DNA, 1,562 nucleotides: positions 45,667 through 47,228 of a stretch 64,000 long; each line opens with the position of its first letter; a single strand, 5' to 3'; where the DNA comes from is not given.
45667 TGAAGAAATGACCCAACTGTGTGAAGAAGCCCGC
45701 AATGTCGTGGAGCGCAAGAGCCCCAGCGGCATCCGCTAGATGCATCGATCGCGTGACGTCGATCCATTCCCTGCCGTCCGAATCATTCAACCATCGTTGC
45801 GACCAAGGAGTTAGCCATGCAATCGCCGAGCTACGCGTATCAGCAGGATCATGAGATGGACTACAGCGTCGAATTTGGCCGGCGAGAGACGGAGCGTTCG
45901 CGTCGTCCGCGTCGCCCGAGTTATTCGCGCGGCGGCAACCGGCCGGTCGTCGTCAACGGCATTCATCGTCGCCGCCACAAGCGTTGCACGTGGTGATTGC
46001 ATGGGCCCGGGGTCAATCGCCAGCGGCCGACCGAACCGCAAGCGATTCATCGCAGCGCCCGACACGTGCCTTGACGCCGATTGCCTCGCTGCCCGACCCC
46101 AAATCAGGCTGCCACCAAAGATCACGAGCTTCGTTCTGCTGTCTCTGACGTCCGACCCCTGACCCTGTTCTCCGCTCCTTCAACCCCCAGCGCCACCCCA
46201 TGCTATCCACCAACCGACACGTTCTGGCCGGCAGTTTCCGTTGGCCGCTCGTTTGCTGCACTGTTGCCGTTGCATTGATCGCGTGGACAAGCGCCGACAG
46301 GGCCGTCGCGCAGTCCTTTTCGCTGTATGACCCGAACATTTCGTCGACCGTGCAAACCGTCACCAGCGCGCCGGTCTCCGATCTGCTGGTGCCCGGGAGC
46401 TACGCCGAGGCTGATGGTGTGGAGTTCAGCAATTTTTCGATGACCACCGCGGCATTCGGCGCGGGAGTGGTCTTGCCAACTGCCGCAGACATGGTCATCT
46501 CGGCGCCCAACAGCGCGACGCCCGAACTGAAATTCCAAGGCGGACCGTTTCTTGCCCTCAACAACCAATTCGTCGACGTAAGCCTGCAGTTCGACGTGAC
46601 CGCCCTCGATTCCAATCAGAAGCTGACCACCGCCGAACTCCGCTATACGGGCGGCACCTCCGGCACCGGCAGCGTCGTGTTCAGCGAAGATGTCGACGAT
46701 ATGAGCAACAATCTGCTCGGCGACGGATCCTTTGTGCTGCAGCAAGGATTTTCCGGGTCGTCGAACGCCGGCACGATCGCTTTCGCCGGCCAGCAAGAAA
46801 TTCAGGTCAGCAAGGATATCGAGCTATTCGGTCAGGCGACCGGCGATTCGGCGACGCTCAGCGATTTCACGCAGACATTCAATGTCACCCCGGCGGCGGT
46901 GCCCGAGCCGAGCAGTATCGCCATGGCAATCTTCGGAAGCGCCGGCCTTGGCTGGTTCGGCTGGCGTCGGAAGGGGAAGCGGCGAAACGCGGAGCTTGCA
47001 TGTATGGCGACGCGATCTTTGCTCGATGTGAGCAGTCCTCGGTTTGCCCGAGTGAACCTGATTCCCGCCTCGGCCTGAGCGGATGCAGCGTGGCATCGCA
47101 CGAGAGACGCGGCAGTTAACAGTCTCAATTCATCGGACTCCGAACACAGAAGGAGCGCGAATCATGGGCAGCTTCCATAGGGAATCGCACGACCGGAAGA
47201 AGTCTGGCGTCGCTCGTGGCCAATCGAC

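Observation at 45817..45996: Unrecognised family of 56-59 aa proteins with an invariant C-terminal NG(I/K)HRRR(N/H)KR motif, three copies in the window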

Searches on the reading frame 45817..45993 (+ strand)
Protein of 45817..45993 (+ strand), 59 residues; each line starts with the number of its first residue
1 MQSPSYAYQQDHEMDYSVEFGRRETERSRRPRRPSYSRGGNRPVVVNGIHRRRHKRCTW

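Call 8: search_protein_families(library=ncbifam, proteins=[window:45817-45993:+], max_evalue=10)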
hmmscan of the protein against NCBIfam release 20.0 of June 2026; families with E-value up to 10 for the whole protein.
seq(59 aa): 0 families

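Call 9: search_protein_families(library=pfam, proteins=[window:45817-45993:+], max_evalue=10)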
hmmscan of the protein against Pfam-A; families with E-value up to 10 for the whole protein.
seq(59 aa): 0 families

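Call 13: find_homologous_proteins(query=A1, max_evalue=0.01)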
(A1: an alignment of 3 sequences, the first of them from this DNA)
Query A1 (3 sequences) (59 aa, profile of the alignment): 127 proteins with E <= 0.01 among 141 candidates; the best 120 are listed.
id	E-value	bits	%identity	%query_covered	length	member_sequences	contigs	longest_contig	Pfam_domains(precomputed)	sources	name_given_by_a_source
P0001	6.5e-26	108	93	100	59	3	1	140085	-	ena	-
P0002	2.9e-25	106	92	100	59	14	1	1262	-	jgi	jgi:hypothetical protein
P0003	1.1e-24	104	45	83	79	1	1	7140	-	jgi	jgi:hypothetical protein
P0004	2.6e-24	103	90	100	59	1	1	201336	-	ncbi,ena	-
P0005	1.3e-23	101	85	100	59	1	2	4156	-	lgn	-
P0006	1.1e-22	98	51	83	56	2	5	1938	-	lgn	-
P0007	2.3e-21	94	43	86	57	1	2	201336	-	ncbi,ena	-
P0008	5.2e-21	92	51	83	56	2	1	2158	-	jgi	-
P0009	8.4e-20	89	45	83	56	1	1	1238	-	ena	-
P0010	1.8e-19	88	57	83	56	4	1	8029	-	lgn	-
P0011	2.1e-19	87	68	100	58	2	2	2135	-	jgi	jgi:hypothetical protein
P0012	2.2e-19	87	49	83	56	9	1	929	-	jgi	jgi:hypothetical protein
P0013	4.3e-19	86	66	100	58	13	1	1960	-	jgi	jgi:hypothetical protein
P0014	4.5e-19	86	53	83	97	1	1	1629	-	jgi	jgi:hypothetical protein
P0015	1.4e-18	85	45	83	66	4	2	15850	-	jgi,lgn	jgi:hypothetical protein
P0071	3.1e-10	58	43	80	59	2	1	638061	-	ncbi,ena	-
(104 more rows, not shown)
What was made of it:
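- Checked: A profile of the three finds 127 protein clusters at E<=0.01 in 5.8 billion sequences, nearly all 54-66 aa (call 13).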

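Call 17: find_related_loci(query=A3, collection=genome_contigs, flank=6000)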
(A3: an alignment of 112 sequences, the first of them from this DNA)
Query A3 (59 aa) in genome_contigs; peptide patterns used: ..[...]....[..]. (x = any residue, [..] = any of these).
102 stretches matched a pattern; 62 encode a relative of the query (tblastn E <= 1e-3); 62 distinct loci.
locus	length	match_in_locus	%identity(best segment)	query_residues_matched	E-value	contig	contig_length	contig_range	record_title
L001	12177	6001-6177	61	1-59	3e-19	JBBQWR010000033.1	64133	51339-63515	MAG: Pirellulales bacterium isolate Co_metawrap_2068 Cmw_2068_k141_16667230_length_64133_cov_19.9976, whole genome shotg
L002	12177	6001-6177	47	1-59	2e-12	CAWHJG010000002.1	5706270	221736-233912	MAG: Pirellulales bacterium isolate MFD02840.bin.2.287 genome assembly, contig: contig_3989, whole genome shotgun sequen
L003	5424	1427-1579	60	10-59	5e-12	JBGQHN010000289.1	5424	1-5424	MAG: Planctomycetia bacterium isolate OBJ2_061818_070_71 k141_2050176_length_5424_cov_9.7394, whole genome shotgun seque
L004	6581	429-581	55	6-59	2e-11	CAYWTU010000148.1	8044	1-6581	MAG TPA_asm: uncultured Pirellulales bacterium isolate SRP150892_co2_82 genome assembly, contig: NODE_13954_length_8044_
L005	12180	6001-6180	48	5-59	5e-11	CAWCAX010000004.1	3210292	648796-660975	MAG: uncultured Planctomycetaceae bacterium isolate MFD04540.bin.2.13 genome assembly, contig: contig_2506, whole genome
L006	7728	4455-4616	49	7-59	8e-11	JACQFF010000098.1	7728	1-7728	MAG: Planctomycetia bacterium isolate NC_groundwater_1040_Pr1_S-0.65um_60_11 Montesol18_Sp65_coassembly_scaffold_366620,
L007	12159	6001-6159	47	9-59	6e-11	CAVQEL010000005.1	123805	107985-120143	MAG: uncultured Planctomycetota bacterium isolate MFD02416.bin.2.111 genome assembly, contig: contig_103546, whole genom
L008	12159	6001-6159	52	7-59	9e-11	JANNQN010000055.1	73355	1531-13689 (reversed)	MAG: Planctomycetia bacterium isolate SOY_31_metabat_442_sub SOY_31_k141_3010727, whole genome shotgun sequence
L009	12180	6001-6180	46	1-59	1e-10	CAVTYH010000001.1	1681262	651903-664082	MAG: Pirellulales bacterium isolate MFD04944.bin.2.167 genome assembly, contig: contig_23670, whole genome shotgun seque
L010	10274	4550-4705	55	8-59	2e-10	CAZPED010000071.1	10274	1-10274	MAG TPA_asm: uncultured Planctomycetaceae bacterium isolate binchicken_co74_159 genome assembly, contig: NODE_12417_leng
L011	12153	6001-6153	45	10-59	3e-10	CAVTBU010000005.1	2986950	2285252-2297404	MAG: Pirellulales bacterium isolate MFD02416.bin.1.42 genome assembly, contig: contig_12951, whole genome shotgun sequen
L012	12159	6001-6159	52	7-59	3e-10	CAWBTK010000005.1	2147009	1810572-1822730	MAG: uncultured Planctomycetaceae bacterium isolate MFD05442.bin.3.641 genome assembly, contig: contig_30896, whole geno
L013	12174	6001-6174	38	2-59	4e-10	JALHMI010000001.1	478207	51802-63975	MAG: Pirellulales bacterium isolate Bin_30_5 c_000000000068, whole genome shotgun sequence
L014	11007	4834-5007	38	2-59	4e-10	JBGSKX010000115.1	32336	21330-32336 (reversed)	MAG: Pirellulales bacterium isolate JTS-AC191 k141_377288, whole genome shotgun sequence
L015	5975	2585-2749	44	5-59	5e-10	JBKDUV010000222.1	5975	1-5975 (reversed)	MAG: Planctomycetia bacterium isolate samp_4355_semibin_45 samp_4355_951582, whole genome shotgun sequence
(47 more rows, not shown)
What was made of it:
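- Checked: 61 genomic loci carry the gene in frame (call 17).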

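Call 37: search_solved_structures(query=A3, max_evalue=10, show_alignments=2)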
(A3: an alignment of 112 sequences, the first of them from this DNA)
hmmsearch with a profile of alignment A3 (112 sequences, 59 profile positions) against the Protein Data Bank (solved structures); distinct sequences matched with E-value up to 10: 1.
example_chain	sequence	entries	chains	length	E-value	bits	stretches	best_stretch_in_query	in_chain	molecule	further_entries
8piv_E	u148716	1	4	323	0.8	13.7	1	15-48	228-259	Voltage-dependent calcium channel gamma-2 subunit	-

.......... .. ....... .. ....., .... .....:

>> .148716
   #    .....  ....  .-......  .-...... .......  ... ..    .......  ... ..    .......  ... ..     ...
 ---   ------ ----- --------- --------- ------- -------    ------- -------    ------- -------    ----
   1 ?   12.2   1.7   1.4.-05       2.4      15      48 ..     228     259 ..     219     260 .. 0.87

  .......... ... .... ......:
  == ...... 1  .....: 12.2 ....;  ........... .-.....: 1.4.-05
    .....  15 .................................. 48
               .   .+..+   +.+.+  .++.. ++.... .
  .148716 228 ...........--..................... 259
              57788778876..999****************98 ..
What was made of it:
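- On Any protein of known structure: The 112-sequence profile gives only one chance-level hit, E=0.8 (call 37).
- Closest known: Arginine-rich-motif peptides. Different: There is no homology (calls 8, 9, 37).
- No homology to RMF or any ribosomal or nucleoid protein family was found in Pfam, NCBIfam or PDB sequences (calls 8, 9, 37).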

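Call 38: search_protein_representatives(alignment_id=A3)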
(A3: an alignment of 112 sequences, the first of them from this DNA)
Query: 112 sequences, 59 profile positions. Proteins with E-value up to 0.001 (for the whole library): 234; up to 1e-10: 49; up to 1e-30: 0. The best 150 are listed.
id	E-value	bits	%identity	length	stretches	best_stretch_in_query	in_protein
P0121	1.2e-18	83.7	-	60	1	1-59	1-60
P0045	1.4e-18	83.4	-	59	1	1-59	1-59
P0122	7.9e-18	81.0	-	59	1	1-59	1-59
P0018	9.2e-18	80.8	-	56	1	1-57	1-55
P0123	1.1e-17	80.6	-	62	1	1-59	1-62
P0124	2.8e-17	79.3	-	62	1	1-59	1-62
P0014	8.3e-17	77.8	-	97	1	1-57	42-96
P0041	2.1e-16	76.5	-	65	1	2-58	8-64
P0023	4.6e-16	75.4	-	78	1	1-57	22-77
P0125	9.0e-16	74.4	-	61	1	1-59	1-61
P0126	3.9e-15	72.4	-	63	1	1-59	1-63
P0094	4.3e-15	72.3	-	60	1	1-59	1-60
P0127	1.4e-14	70.6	-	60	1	1-59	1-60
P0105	1.9e-14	70.2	-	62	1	1-59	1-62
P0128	1.5e-13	67.3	-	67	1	1-59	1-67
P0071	5.5e-13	65.5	-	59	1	1-58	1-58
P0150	2.3e-11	60.3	-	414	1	1-59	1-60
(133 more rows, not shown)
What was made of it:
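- Checked: An exhaustive HMM search finds 234 representatives at E<=1e-3 (call 38).
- Family size and range: calls 13, 17 and 38.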

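Call 49: predict_structure(alignment_id=A3)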
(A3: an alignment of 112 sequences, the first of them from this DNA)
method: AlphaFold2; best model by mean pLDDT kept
length: 59 residues; sequences in the alignment: 112
mean_pLDDT: 62.8   pTM: 0.13
mean pLDDT of the five models: 62.8, 62.3, 60.8, 60.3, 59.2
residues with pLDDT >= 90: 0; 70-90: 5; 50-70: 53; < 50: 1
segments of 3 or more residues with pLDDT < 50: none
pLDDT, mean of each block of 10 residues (from residue 1): 62 59 62 68 62 64
secondary structure: DSSP gave nothing for this model
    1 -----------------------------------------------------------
elements in order:
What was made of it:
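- On Any protein of known structure: The AF2 model has no secondary structure, so no fold search was meaningful (call 49).
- The small protein is disordered alone (call 49), as expected for a motif that folds on binding.
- Tried and rejected: AF2 with a 112-sequence alignment gave no secondary structure (call 49), so no fold search was possible.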

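Call 50: find_encoding_contigs(protein=P0007, flank=5000, max_places=3)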
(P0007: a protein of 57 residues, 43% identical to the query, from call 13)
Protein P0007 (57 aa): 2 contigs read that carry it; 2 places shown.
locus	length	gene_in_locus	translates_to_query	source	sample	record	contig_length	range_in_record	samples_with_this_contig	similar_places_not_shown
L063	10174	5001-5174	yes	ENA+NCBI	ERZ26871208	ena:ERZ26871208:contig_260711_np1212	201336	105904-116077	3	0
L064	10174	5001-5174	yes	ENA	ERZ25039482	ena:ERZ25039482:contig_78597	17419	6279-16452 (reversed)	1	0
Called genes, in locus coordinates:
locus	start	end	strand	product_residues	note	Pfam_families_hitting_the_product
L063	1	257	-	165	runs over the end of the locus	PF07811:TadE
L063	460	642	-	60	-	PF04964:Flp_Fap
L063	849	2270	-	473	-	PF13727:CoA_binding_3, PF02397:Bac_transf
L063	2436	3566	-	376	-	PF00595:PDZ (faint), PF13180:PDZ_2, PF17820:PDZ_6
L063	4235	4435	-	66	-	-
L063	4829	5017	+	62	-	-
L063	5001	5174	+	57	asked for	-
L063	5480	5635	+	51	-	-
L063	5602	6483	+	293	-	PF00158:Sigma54_activat, PF07728:AAA_5 (weak), PF14532:Sigma54_activ_2, PF25601:AAA_lid_14, PF02954:HTH_8 (weak)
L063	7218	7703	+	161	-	-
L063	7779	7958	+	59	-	-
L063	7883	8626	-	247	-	-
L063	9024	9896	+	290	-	PF07589:PEP_exosort_dom (weak)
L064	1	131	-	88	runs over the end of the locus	-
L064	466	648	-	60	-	PF04964:Flp_Fap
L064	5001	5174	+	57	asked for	-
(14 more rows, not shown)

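Call 51: find_encoding_contigs(protein=P0071, flank=5000, max_places=3)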
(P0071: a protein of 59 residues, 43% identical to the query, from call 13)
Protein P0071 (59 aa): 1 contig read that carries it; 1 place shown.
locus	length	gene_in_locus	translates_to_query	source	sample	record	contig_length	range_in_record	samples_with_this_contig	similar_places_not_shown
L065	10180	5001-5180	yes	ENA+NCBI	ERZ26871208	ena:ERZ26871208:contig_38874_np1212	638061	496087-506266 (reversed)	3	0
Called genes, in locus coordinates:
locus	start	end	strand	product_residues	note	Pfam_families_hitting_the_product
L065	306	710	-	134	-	-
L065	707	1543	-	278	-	-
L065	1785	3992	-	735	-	PF12951:PATR (weak)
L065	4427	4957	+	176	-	-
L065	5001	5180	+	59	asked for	-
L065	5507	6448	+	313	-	PF00158:Sigma54_activat, PF14532:Sigma54_activ_2, PF07728:AAA_5 (weak), PF25601:AAA_lid_14, PF02954:HTH_8 (weak)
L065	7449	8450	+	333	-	PF00158:Sigma54_activat, PF14532:Sigma54_activ_2, PF07728:AAA_5 (weak), PF25601:AAA_lid_14, PF02954:HTH_8 (weak)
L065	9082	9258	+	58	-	-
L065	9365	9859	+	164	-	-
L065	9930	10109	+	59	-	-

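Call 77: search_protein_families(library=pfam, proteins=[P0150], max_evalue=0.01)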
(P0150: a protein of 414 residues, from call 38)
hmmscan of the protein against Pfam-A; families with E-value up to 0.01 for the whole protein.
P0150 (414 aa): 2 families
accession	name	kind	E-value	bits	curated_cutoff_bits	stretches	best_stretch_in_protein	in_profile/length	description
PF03781.23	FGE-sulfatase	-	1.4e-13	51.6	23.3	1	122-374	34-226/255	Sulfatase-modifying factor enzyme 1-like domain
PF07589.16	PEP-CTERM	-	0.00076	19.9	20.7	1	382-409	1-24/24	PEP-CTERM motif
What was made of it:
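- On Any curated protein family (Pfam-A, NCBIfam): The fused representative P0150 matches only FGE-sulfatase and PEP-CTERM; its first 60 residues are unmatched (call 77).
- Closest known: Extended signal-peptide regions. Different: There is no ESPR Pfam match (calls 9, 77).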

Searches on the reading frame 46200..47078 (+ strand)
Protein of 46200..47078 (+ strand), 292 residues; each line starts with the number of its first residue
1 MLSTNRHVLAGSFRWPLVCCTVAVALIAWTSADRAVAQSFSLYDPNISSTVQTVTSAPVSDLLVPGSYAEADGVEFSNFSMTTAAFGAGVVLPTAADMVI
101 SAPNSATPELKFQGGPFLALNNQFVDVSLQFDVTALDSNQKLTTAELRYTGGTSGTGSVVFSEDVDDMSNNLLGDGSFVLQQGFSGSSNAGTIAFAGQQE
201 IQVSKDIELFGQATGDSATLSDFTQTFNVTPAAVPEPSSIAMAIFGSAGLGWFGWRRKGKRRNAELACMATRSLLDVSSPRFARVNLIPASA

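Call 29: search_protein_families(library=ncbifam, proteins=[window:46200-47078:+], max_evalue=0.01)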
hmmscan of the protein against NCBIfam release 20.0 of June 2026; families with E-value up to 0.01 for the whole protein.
window:46200-47078:+ (292 aa): 4 families
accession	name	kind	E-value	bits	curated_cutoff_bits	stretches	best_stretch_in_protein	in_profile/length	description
NF038126.1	PEP_CTERM_FxDxF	subfamily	7.9e-05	23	50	1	206-257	118-165/165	FxDxF family PEP-CTERM protein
NF038124.1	PEP_CTERM_TLD_A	exception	0.00021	20.9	100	1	218-258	197-235/235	PEP_CTERM-anchored TLD domain-containing protein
NF038129.1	PEP_NF038129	equivalog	0.00056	19.8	65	1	208-256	145-193/194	NF038129 family PEP-CTERM protein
NF038120.1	PEP_CTERM_QFxxD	subfamily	0.0047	16.8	80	0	228-257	187-214/215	NF038120 family PEP-CTERM protein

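Call 30: search_protein_families(library=pfam, proteins=[window:46200-47078:+], max_evalue=0.1)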
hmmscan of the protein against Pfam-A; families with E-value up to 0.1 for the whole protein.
window:46200-47078:+ (292 aa): 1 family
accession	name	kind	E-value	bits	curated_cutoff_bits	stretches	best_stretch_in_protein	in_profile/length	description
PF07589.16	PEP-CTERM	-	5.1e-07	30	20.7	1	233-258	1-24/24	PEP-CTERM motif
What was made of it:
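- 46200..47078 (+): PEP-CTERM protein gene 204 nt downstream of c1. PF07589, E=5e-7 (call 30).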
